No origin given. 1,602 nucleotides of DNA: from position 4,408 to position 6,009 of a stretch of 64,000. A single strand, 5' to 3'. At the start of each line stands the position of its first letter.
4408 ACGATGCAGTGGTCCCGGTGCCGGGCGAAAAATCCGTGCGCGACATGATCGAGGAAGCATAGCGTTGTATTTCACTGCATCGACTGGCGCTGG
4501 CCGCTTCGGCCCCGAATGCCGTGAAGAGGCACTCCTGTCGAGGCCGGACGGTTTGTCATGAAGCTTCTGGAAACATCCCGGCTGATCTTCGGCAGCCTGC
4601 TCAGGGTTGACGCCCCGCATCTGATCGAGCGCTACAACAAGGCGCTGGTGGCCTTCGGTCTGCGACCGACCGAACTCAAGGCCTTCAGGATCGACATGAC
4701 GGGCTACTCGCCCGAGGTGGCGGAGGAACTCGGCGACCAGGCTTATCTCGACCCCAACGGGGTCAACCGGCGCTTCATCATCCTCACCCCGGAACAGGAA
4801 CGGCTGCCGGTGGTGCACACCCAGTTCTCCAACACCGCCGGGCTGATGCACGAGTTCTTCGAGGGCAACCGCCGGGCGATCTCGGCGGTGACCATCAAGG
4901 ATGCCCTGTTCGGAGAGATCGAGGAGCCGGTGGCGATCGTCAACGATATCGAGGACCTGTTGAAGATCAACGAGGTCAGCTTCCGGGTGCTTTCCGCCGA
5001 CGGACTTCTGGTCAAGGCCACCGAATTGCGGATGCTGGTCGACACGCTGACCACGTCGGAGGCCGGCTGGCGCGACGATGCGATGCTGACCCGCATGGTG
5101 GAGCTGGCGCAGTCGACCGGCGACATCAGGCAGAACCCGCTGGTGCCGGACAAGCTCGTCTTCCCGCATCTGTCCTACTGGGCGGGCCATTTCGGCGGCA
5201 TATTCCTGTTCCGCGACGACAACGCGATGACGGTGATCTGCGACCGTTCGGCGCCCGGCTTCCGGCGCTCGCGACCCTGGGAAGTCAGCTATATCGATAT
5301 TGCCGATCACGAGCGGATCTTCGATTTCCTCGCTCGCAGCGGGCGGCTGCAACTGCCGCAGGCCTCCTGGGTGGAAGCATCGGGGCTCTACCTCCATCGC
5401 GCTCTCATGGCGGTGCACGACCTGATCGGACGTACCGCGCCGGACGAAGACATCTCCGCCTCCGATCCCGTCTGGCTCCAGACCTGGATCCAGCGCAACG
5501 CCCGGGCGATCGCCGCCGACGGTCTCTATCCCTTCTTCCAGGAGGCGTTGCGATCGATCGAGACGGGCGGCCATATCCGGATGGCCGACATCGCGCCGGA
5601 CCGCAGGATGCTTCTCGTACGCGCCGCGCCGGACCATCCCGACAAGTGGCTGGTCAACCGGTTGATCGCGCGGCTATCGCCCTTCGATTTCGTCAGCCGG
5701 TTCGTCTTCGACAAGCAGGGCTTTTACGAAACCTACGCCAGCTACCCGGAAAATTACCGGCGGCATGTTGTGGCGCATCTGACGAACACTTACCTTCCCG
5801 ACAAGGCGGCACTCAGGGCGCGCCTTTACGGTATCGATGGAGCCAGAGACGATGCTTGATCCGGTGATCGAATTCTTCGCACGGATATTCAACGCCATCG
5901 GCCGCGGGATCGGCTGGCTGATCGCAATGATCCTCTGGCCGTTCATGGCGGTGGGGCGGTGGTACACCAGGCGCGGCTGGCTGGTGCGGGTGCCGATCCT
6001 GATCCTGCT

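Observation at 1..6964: Six-gene, tightly coupled cluster of mostly uncharacterised proteins built around a classical AAA ATPase, a coiled-coil (TelA-like?) protein and a DUF2333-like membrane protein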

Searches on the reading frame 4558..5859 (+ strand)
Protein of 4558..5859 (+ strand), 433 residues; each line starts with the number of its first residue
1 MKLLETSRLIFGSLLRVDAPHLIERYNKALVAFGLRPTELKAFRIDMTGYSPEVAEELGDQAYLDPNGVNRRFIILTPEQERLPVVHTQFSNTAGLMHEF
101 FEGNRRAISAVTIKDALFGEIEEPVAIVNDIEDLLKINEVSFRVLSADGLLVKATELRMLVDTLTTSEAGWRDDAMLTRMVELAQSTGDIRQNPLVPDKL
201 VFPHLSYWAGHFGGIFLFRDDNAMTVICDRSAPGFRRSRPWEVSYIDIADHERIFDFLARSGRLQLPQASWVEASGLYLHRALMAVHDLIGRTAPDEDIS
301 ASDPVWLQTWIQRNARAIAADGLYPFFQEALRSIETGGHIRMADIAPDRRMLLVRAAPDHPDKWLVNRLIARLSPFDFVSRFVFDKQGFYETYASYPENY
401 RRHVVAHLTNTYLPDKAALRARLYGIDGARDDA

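Call 3: search_protein_families(library=pfam, proteins=[window:4558-5859:+], max_evalue=0.1)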
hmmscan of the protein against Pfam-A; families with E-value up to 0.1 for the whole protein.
window:4558-5859:+ (433 aa): 1 family
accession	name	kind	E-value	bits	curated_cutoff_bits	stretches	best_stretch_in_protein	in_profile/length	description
PF20343.3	DUF6638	-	2.2e-80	271.1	27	1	10-428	1-413/439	Family of unknown function (DUF6638)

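Call 4: search_protein_families(library=ncbifam, proteins=[window:4558-5859:+], max_evalue=0.1)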
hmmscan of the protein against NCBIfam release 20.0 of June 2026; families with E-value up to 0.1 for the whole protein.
window:4558-5859:+ (433 aa): 0 families

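Call 5: search_protein_families(library=padloc, proteins=[window:4558-5859:+], max_evalue=0.1)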
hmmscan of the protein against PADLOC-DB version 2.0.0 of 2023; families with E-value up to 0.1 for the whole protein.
window:4558-5859:+ (433 aa): 0 families

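Call 21: search_dna_similar(query=window:4558-5859:+, collection=plasmids, mode=protein, max_evalue=0.001, rows=spread, max_rows=30)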
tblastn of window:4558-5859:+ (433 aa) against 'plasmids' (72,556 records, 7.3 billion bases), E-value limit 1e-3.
Records with a match: 10; places in all: 10; records where one place covers at least 80% of the query: 9.
Best place of each record, by identity: 60-80% 5; <60% 5.
By first word of the organism name: Sinorhizobium 4; Vibrio 4; Shinella 1; Rhizobium 1.
By predicted mobility (MOB-suite, as given by PLSDB): non-mobilizable 10.
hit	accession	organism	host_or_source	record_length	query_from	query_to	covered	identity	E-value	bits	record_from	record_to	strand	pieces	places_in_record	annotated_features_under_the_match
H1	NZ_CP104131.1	Sinorhizobium sp. K101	Phaseolus vulgaris,cell ...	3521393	1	426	98%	65.0%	0e+0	581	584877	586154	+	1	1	none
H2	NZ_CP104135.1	Sinorhizobium sp. C101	Phaseolus vulgaris,cell ...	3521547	1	426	98%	65.0%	0e+0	581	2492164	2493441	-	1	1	none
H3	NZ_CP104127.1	Sinorhizobium sp. M103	Phaseolus vulgaris,cell ...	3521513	1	426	98%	65.0%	0e+0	581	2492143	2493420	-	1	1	none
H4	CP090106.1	Sinorhizobium meliloti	Medicago,Cell culture,Plant nodule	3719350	1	426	98%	64.8%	0e+0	576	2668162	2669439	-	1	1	hypothetical protein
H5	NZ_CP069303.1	Shinella sp. PSBB067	monoisolate,Minnesota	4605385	2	426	98%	64.9%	0e+0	580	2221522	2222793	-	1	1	none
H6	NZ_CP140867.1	Rhizobium leguminosarum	Trifolium pratense,whole organism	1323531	1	426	98%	50.0%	8e-133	428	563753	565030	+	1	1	record has no annotation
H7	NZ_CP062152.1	Vibrio parahaemolyticus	oyster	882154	2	408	94%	26.5%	4e-34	142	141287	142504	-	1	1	DUF6638 family protein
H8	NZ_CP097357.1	Vibrio parahaemolyticus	oyster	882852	2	408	94%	26.5%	4e-34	142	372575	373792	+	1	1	DUF6638 family protein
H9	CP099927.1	Vibrio parahaemolyticus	Anadara tuberculosa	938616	2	408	94%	26.1%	1e-33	141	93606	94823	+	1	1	hypothetical protein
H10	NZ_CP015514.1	Vibrio vulnificus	Mactra veneriformis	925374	2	261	60%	31.8%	2e-32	138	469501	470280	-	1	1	DUF6638 family protein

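Call 22: get_annotated_region(hit=H8, flank=9000)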
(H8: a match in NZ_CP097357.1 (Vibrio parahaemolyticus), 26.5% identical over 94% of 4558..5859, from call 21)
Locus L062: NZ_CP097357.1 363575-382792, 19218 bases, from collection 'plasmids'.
description: Vibrio parahaemolyticus strain 16-VB00198 plasmid pVP-16-VB00198-1, complete sequence
organism: Vibrio parahaemolyticus (NCBI taxid 670)
taxonomy: Bacteria; Pseudomonadota; Gammaproteobacteria; Vibrionales; Vibrionaceae; Vibrio; Vibrio parahaemolyticus
host: -; source: oyster; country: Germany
typing (MOB-suite, as given by PLSDB): non-mobilizable
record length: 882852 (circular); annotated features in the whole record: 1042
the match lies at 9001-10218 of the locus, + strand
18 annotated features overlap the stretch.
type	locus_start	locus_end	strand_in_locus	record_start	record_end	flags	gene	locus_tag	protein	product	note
CDS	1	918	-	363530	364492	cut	-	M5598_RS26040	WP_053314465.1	hypothetical protein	-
CDS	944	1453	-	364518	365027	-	-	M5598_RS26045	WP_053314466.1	hypothetical protein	-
CDS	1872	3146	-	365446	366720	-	-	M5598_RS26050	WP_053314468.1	RNase H family protein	-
CDS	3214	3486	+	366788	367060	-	-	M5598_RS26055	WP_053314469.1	hypothetical protein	-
CDS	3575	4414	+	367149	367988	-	-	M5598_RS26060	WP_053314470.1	hypothetical protein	-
CDS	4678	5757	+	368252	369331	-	-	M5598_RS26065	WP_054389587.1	hypothetical protein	-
CDS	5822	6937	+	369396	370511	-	-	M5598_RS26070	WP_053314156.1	hypothetical protein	-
CDS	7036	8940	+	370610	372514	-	-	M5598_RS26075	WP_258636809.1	ATP-binding protein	-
CDS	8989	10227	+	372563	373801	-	-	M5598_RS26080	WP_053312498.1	DUF6638 family protein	-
CDS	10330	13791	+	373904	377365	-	mfd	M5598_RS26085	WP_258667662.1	transcription-repair coupling factor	GO:0006281 - DNA repair [Evidence IEA]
CDS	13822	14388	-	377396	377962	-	-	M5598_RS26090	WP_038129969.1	DUF3592 domain-containing protein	-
CDS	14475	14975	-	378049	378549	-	-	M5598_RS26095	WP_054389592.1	hypothetical protein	-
CDS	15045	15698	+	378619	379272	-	-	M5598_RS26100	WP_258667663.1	hypothetical protein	-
CDS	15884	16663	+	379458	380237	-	-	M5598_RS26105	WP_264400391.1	A24 family peptidase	-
CDS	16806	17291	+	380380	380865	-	-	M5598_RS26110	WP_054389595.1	hypothetical protein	-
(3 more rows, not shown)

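Call 23: get_annotated_region(hit=H6, flank=9000)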
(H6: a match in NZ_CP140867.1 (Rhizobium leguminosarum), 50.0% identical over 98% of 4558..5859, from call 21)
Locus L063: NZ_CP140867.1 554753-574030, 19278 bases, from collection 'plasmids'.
description: Rhizobium leguminosarum strain TP16 plasmid pRlX5, complete sequence
organism: Rhizobium leguminosarum (NCBI taxid 384)
taxonomy: Bacteria; Pseudomonadota; Alphaproteobacteria; Hyphomicrobiales; Rhizobiaceae; Rhizobium; Rhizobium leguminosarum
host: -; source: Trifolium pratense,whole organism; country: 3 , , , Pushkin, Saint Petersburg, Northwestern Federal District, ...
typing (MOB-suite, as given by PLSDB): non-mobilizable
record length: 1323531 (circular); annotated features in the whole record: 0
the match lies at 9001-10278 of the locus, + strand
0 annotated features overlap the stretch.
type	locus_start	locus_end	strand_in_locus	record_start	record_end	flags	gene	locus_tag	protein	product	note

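Call 38: find_related_loci(query=L062:4678-5757:+, collection=viral_contigs, flank=10000)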
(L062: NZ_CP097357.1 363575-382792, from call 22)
Query L062:4678-5757:+ (359 aa) in viral_contigs; peptide patterns used: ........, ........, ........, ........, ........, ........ (x = any residue, [..] = any of these).
10 stretches matched a pattern, but none encodes a relative of the query by tblastn (E <= 1e-3).

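Call 47: search_protein_families(library=pfam, proteins=[L062:3575-4414:+], max_evalue=0.01)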
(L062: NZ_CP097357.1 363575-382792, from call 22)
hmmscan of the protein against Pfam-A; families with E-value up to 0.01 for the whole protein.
L062:3575-4414:+ (279 aa): 0 families

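Call 60: search_solved_structures(query=A5, max_evalue=10)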
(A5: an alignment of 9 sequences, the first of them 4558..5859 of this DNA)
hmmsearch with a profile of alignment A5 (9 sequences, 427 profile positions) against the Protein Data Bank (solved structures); distinct sequences matched with E-value up to 10: 0.

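Call 62: find_homologous_proteins(query=A5, max_evalue=0.001)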
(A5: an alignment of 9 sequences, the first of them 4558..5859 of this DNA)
Query A5 (9 sequences) (433 aa, profile of the alignment): 1659 proteins with E <= 0.001 among 8000 candidates; the best 120 are listed.
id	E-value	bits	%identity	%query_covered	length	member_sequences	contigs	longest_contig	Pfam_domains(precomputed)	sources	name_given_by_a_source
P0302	2.2e-212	724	66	98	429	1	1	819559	PF20343.3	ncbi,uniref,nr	ncbi:hypothetical protein AC244_07755 [Ensifer adhaerens]|uniref:Uncharacterized protein n=1 Tax=Ens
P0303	2.3e-212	724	66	98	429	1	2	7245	PF20343.3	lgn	-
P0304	2.6e-212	724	66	98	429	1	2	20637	PF20343.3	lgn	-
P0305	8.2e-212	722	66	98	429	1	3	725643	PF20343.3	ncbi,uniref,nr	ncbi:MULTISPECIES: DUF6638 family protein [unclassified Ensifer]|uniref:DUF6638 family protein n=1 T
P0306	9.4e-212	722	66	98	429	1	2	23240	PF20343.3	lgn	-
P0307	1.2e-211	722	66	98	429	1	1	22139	PF20343.3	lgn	-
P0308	8.0e-211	719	65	98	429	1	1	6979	PF20343.3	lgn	-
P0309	9.6e-211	719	66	98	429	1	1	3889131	PF20343.3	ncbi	ncbi:DUF6638 family protein [Ensifer canadensis]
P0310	1.6e-210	718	65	98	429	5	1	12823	PF20343.3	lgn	-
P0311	2.1e-210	718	66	98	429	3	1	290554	PF20343.3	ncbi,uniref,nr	ncbi:hypothetical protein B0E45_20915 [Sinorhizobium sp. A49]|uniref:DUF6638 family protein n=1 Tax=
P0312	2.5e-210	717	66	98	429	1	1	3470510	PF20343.3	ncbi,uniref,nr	ncbi:hypothetical protein LPJGGPFB_03282 [Ensifer adhaerens]|uniref:DUF6638 family protein n=1 Tax=E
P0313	2.5e-210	717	66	98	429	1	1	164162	PF20343.3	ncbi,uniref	ncbi:DUF6638 family protein [Ensifer sp. 4252]|uniref:DUF6638 family protein n=1 Tax=Ensifer sp. 425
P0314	4.4e-210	716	65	98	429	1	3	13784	PF20343.3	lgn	-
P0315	4.4e-210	716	65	98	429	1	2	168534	PF20343.3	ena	-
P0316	5.2e-210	716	66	98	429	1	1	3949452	PF20343.3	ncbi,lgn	ncbi:DUF6638 family protein [Sinorhizobium chiapasense]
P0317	6.7e-210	716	65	98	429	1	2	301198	PF20343.3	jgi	-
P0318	7.7e-210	716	65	98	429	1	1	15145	PF20343.3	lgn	-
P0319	1.4e-209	715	65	98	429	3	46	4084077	PF20343.3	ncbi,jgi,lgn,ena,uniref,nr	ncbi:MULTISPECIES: DUF6638 family protein [Ensifer]|jgi:hypothetical protein|uniref:Uncharacterized 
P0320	1.5e-209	715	65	98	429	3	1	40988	PF20343.3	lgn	-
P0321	1.5e-209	715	66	98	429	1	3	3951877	PF20343.3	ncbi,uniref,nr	ncbi:DUF6638 family protein [Ensifer adhaerens]|uniref:DUF6638 family protein n=1 Tax=Ensifer adhaer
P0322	2.2e-209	714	67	98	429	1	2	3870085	PF20343.3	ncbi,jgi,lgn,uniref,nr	ncbi:DUF6638 family protein [Ensifer sesbaniae]|jgi:hypothetical protein|uniref:DUF6638 family prote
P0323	2.3e-209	714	66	98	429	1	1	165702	PF20343.3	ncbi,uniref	ncbi:DUF6638 family protein [Ensifer adhaerens]|uniref:DUF6638 family protein n=1 Tax=Ensifer adhaer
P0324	2.5e-209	714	66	98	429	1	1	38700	PF20343.3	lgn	-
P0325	2.5e-209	714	65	98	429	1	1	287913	PF20343.3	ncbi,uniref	ncbi:DUF6638 family protein [Ensifer sp. B1-9]|uniref:DUF6638 family protein n=1 Tax=Ensifer sp. B1-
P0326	2.6e-209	714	66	98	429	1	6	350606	PF20343.3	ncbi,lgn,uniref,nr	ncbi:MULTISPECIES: DUF6638 family protein [unclassified Ensifer]|uniref:DUF6638 family protein n=1 T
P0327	3.0e-209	714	66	98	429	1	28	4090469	PF20343.3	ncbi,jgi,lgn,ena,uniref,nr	ncbi:hypothetical protein IB277_12275 [Ensifer sp. ENS07]|jgi:hypothetical protein|uniref:Uncharacte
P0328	3.0e-209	714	66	98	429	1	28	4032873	PF20343.3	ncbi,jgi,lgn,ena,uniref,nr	ncbi:DUF6638 family protein [Ensifer adhaerens]|jgi:hypothetical protein|uniref:DUF6638 family prote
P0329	3.4e-209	714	66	98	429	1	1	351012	PF20343.3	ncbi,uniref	ncbi:DUF6638 family protein [Ensifer adhaerens]|uniref:DUF6638 family protein n=1 Tax=Ensifer adhaer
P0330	3.9e-209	713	64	98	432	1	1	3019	PF20343.3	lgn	-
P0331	4.4e-209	713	63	98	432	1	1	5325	PF20343.3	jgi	jgi:hypothetical protein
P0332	4.9e-209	713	67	98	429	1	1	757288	PF20343.3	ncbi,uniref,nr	ncbi:hypothetical protein MZK49_07570 [Ensifer sesbaniae]|uniref:DUF6638 family protein n=1 Tax=Ensi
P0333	5.0e-209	713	65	98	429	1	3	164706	PF20343.3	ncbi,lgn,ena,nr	ncbi:hypothetical protein N185_28055 [Sinorhizobium sp. GW3]|nr:hypothetical protein N185_28055 [Sin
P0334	5.8e-209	713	66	98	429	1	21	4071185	PF20343.3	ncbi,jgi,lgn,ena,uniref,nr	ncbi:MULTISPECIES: DUF6638 family protein [Ensifer]|uniref:Uncharacterized protein n=1 Tax=Ensifer a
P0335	5.9e-209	713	66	98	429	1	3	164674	PF20343.3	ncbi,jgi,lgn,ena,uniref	ncbi:DUF6638 family protein [Hyphomicrobiales bacterium]|uniref:DUF6638 family protein n=1 Tax=Ensif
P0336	7.1e-209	712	66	98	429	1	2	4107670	PF20343.3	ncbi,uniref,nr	ncbi:DUF6638 family protein [Ensifer adhaerens]|uniref:DUF6638 family protein n=1 Tax=Ensifer adhaer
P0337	7.4e-209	712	65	98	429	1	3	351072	PF20343.3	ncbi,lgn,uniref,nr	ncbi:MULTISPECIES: DUF6638 family protein [Ensifer]|uniref:DUF6638 family protein n=1 Tax=Ensifer Ta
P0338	7.8e-209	712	66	98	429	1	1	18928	PF20343.3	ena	-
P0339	8.7e-209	712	66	98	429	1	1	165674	PF20343.3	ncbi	-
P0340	9.0e-209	712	65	98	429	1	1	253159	PF20343.3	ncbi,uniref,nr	ncbi:DUF6638 family protein [Ensifer adhaerens]|uniref:DUF6638 family protein n=1 Tax=Ensifer adhaer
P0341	9.9e-209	712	66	98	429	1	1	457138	PF20343.3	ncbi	-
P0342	9.9e-209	712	64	98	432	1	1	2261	PF20343.3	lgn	-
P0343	1.0e-208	712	66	98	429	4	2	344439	PF20343.3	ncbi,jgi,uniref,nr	ncbi:DUF6638 family protein [Ensifer sp.]|jgi:hypothetical protein|uniref:DUF6638 family protein n=1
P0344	1.5e-208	711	65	98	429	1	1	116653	PF20343.3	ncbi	-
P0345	1.5e-208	711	63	98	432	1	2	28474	PF20343.3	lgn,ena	-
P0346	2.0e-208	711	65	98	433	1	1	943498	PF20343.3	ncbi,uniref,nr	ncbi:DUF6638 family protein [Rhizobium sp. PL01]|uniref:DUF6638 family protein n=1 Tax=Rhizobium sp.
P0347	2.0e-208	711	65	98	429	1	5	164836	PF20343.3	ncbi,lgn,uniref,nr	ncbi:DUF6638 family protein [Ensifer adhaerens]|uniref:DUF6638 family protein n=1 Tax=Ensifer adhaer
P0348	2.4e-208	711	63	98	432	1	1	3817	PF20343.3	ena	-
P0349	2.6e-208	711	66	98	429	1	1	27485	PF20343.3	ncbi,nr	ncbi:MAG: hypothetical protein HOQ41_12835 [Ensifer adhaerens]|nr:hypothetical protein [Ensifer adha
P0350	2.6e-208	711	65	98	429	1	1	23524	PF20343.3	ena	-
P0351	2.7e-208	711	63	98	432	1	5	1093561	PF20343.3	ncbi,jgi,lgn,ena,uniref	ncbi:DUF6638 family protein [Rhizobium giardinii]|jgi:hypothetical protein|uniref:DUF6638 family pro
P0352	2.9e-208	710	65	98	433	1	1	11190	PF20343.3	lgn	-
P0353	4.1e-208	710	66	98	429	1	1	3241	PF20343.3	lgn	-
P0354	4.3e-208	710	65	98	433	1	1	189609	PF20343.3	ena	-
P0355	5.1e-208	710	65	98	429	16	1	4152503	PF20343.3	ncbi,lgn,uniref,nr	ncbi:hypothetical protein JVX98_27585 [Ensifer sp. PDNC004]|uniref:DUF6638 family protein n=1 Tax=En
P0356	6.7e-208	709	65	98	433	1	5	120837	PF20343.3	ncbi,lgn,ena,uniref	ncbi:DUF6638 family protein [Pararhizobium sp.]|uniref:DUF6638 family protein n=2 Tax=Pararhizobium 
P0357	6.8e-208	709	66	98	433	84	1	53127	PF20343.3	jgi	jgi:hypothetical protein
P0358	6.9e-208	709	63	98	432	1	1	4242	PF20343.3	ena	-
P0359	7.5e-208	709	65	98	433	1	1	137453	PF20343.3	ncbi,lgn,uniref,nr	ncbi:DUF6638 family protein [Rhizobium sp. Root483D2]|uniref:DUF6638 family protein n=1 Tax=Rhizobiu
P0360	9.6e-208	709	65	98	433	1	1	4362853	PF20343.3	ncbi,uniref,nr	ncbi:DUF6638 family protein [Pararhizobium qamdonense]|uniref:DUF6638 family protein n=1 Tax=Pararhi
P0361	9.7e-208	709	63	98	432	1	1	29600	PF20343.3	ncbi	-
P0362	1.1e-207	709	65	98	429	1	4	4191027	PF20343.3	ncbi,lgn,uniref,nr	ncbi:hypothetical protein LAC81_13145 [Ensifer adhaerens]|uniref:DUF6638 family protein n=1 Tax=Ensi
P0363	1.4e-207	708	65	98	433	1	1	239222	PF20343.3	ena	-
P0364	1.5e-207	708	65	98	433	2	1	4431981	PF20343.3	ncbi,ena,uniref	ncbi:DUF6638 family protein [Pararhizobium sp.]|uniref:DUF6638 family protein n=1 Tax=Pararhizobium 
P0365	1.8e-207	708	65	98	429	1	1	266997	PF20343.3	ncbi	-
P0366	1.9e-207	708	63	98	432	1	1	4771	PF20343.3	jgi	-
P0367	1.9e-207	708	63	98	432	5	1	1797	PF20343.3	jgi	jgi:hypothetical protein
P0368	2.3e-207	708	65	98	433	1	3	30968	PF20343.3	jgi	jgi:hypothetical protein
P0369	2.5e-207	707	65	98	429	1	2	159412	PF20343.3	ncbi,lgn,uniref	ncbi:DUF6638 family protein [Ensifer sp. 2YAB10]|uniref:DUF6638 family protein n=1 Tax=unclassified 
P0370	2.6e-207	707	67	98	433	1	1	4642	PF20343.3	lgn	-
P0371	3.4e-207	707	65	98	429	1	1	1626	PF20343.3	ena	-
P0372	3.7e-207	707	66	98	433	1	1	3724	PF20343.3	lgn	-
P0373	4.6e-207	707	65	98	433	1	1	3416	PF20343.3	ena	-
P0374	6.9e-207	706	65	98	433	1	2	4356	PF20343.3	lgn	-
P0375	7.6e-207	706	66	98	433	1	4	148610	PF20343.3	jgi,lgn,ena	-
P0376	7.8e-207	706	65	98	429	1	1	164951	PF20343.3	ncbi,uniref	ncbi:DUF6638 family protein [Ensifer sp. MJa1]|uniref:DUF6638 family protein n=1 Tax=Ensifer sp. MJa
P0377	9.7e-207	705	65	98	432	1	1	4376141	PF20343.3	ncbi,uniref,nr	ncbi:DUF6638 family protein [Pararhizobium gei]|uniref:DUF6638 family protein n=1 Tax=Pararhizobium 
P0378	1.1e-206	705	65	98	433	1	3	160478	PF20343.3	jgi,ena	-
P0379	1.1e-206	705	65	98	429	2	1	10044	PF20343.3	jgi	jgi:hypothetical protein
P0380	1.3e-206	705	64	100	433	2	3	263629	PF20343.3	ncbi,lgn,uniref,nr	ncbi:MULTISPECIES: DUF6638 family protein [unclassified Rhizobium]|uniref:DUF6638 family protein n=1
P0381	1.4e-206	705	65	98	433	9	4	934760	PF20343.3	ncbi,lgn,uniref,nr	ncbi:DUF6638 family protein [Shinella sp.]|uniref:DUF6638 family protein n=1 Tax=Shinella sp. TaxID=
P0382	1.8e-206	705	65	98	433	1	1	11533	PF20343.3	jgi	jgi:hypothetical protein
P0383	2.2e-206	704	65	98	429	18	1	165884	PF20343.3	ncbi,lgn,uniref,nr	ncbi:DUF6638 family protein [Sinorhizobium sp. NFACC03]|uniref:DUF6638 family protein n=1 Tax=Sinorh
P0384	2.2e-206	704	65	98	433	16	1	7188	PF20343.3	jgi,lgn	jgi:hypothetical protein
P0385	2.6e-206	704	65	98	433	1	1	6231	PF20343.3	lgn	-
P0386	2.8e-206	704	65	98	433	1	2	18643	PF20343.3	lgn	-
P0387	3.1e-206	704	65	98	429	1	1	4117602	PF20343.3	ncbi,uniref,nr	ncbi:DUF6638 family protein [Sinorhizobium psoraleae]|uniref:Uncharacterized protein n=1 Tax=Sinorhi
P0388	3.5e-206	704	65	98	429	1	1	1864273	PF20343.3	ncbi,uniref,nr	ncbi:hypothetical protein ILFOPFJJ_01151 [Ensifer psoraleae]|uniref:DUF6638 family protein n=1 Tax=S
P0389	3.7e-206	704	65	98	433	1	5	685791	PF20343.3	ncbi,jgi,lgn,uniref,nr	ncbi:hypothetical protein GR158_02635 [Shinella sp. AETb1-6]|jgi:hypothetical protein|uniref:DUF6638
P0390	3.9e-206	703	65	98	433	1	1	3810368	PF20343.3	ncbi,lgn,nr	ncbi:hypothetical protein Q9314_16205 [Shinella sumterensis]|nr:hypothetical protein Q9314_16205 [Sh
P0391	4.2e-206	703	65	98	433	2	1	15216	PF20343.3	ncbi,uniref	ncbi:DUF6638 family protein [Shinella sumterensis]|uniref:DUF6638 family protein n=1 Tax=Shinella su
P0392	4.5e-206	703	65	98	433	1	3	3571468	PF20343.3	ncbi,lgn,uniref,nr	ncbi:DUF6638 family protein [Shinella sumterensis]|uniref:Uncharacterized protein n=1 Tax=Shinella s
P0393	6.2e-206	703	66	98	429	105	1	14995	PF20343.3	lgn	-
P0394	6.3e-206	703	64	98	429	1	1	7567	PF20343.3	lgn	-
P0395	9.5e-206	702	64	98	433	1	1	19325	PF20343.3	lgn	-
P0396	1.0e-205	702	64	100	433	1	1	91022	PF20343.3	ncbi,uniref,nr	ncbi:MAG TPA: DUF6638 family protein [Pararhizobium sp.]|uniref:DUF6638 family protein n=1 Tax=Parar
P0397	1.4e-205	702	65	98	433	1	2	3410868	PF20343.3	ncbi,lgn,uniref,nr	ncbi:DUF6638 family protein [Shinella oryzae]|uniref:Uncharacterized protein n=1 Tax=Shinella oryzae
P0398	1.4e-205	702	65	98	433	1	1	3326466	PF20343.3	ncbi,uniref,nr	ncbi:DUF6638 family protein [Shinella oryzae]|uniref:DUF6638 family protein n=1 Tax=Shinella oryzae 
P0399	1.5e-205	702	65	98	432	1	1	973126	PF20343.3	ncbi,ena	-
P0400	1.7e-205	701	66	98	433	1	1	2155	PF20343.3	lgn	-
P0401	1.9e-205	701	64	98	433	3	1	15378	PF20343.3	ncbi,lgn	-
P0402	2.3e-205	701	64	98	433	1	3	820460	PF20343.3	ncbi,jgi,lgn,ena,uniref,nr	ncbi:MAG TPA: DUF6638 family protein [Shinella sp.]|jgi:hypothetical protein|uniref:DUF6638 family p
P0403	2.8e-205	701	64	100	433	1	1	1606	PF20343.3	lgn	-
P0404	3.8e-205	700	65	98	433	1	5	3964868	PF20343.3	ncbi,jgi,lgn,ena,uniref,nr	ncbi:DUF6638 family protein [Shinella zoogloeoides]|jgi:hypothetical protein|uniref:DUF6638 family p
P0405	4.0e-205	700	64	100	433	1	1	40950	PF20343.3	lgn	-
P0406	4.5e-205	700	65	100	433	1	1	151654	PF20343.3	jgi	jgi:hypothetical protein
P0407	4.5e-205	700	64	98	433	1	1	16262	PF20343.3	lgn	-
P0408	6.1e-205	700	65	98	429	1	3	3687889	PF20343.3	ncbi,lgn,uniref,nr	ncbi:DUF6638 family protein [Ensifer aridi]|uniref:DUF6638 family protein n=1 Tax=Ensifer aridi TaxI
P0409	7.2e-205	699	64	98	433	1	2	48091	PF20343.3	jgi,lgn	jgi:hypothetical protein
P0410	9.5e-205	699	65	98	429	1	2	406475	PF20343.3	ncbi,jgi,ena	-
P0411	1.0e-204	699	63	100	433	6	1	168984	PF20343.3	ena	-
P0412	1.3e-204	699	64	98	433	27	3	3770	PF20343.3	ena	-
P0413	1.3e-204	698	64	98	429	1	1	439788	PF20343.3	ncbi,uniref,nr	ncbi:hypothetical protein QN224_17650 [Sinorhizobium sp. 8-89]|uniref:DUF6638 family protein n=1 Tax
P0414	1.4e-204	698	65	98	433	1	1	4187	PF20343.3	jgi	jgi:hypothetical protein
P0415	1.9e-204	698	65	98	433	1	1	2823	PF20343.3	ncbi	-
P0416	2.1e-204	698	64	98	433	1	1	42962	PF20343.3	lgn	-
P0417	2.4e-204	698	64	98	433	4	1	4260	PF20343.3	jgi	jgi:hypothetical protein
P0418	2.5e-204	697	64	98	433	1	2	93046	PF20343.3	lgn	-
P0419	2.6e-204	697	66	98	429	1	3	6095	PF20343.3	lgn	-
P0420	2.7e-204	697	66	98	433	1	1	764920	PF20343.3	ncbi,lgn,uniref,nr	ncbi:DUF6638 family protein [Pararhizobium sp.]|uniref:DUF6638 family protein n=1 Tax=Pararhizobium 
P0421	2.8e-204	697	64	98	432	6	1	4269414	PF20343.3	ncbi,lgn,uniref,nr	ncbi:hypothetical protein P6U16_18335 [Rhizobium sp. 32-5/1]|uniref:DUF6638 family protein n=1 Tax=R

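Call 65: search_protein_families(library=phrogs, proteins=[window:4558-5859:+], max_evalue=0.01)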
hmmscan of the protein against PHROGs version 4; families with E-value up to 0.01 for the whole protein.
window:4558-5859:+ (433 aa): 0 families
